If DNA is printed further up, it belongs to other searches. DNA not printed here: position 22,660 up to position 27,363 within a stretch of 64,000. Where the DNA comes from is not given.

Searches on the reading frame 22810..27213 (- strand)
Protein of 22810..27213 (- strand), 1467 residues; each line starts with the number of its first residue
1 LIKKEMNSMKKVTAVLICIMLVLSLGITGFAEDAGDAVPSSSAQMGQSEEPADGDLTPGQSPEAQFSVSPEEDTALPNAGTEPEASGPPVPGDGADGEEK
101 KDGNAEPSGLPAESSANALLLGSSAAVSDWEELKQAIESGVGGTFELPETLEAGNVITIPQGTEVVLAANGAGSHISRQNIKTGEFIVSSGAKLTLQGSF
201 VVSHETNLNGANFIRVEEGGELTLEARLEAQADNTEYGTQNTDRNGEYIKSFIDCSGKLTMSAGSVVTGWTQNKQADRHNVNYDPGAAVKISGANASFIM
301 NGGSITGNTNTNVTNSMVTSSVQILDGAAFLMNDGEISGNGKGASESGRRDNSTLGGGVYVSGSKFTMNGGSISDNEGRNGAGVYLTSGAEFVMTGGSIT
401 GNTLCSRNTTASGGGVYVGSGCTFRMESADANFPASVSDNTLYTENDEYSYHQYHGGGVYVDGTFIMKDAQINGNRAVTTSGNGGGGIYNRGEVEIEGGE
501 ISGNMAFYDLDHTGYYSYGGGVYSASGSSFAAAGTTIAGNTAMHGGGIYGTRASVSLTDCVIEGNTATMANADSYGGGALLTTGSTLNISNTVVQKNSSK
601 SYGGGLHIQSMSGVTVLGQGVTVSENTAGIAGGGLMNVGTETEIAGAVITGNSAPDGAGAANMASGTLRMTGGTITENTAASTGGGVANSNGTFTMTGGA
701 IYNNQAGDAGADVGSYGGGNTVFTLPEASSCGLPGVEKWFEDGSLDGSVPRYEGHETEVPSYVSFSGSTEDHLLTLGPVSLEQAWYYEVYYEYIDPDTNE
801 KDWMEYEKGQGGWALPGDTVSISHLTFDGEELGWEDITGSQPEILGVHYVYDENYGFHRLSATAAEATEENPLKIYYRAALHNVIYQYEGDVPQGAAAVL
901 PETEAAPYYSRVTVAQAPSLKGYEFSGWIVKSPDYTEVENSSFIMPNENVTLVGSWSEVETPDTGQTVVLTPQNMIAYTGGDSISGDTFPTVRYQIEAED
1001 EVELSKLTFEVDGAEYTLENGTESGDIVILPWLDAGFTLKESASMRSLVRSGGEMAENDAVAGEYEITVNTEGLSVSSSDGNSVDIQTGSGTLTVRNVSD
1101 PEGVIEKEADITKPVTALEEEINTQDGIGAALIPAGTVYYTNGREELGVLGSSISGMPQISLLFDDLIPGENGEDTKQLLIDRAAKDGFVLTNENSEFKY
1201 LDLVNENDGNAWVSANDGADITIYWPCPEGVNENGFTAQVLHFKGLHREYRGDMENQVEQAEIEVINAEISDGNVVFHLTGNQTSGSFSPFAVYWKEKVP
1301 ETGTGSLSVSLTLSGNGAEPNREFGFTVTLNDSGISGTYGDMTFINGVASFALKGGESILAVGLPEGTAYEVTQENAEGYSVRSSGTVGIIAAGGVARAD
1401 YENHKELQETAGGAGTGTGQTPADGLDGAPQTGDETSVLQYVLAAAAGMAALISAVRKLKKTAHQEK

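Call 77: search_protein_families(library=pfam, proteins=[window:22810-27213:-], max_evalue=0.00001)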
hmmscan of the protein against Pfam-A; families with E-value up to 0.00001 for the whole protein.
window:22810-27213:- (1467 aa): 1 family
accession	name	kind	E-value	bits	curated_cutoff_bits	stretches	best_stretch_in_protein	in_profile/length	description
PF24547.1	DUF7601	-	1.6e-17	64.6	27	1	1305-1405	1-116/116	Domain of unknown function (DUF7601)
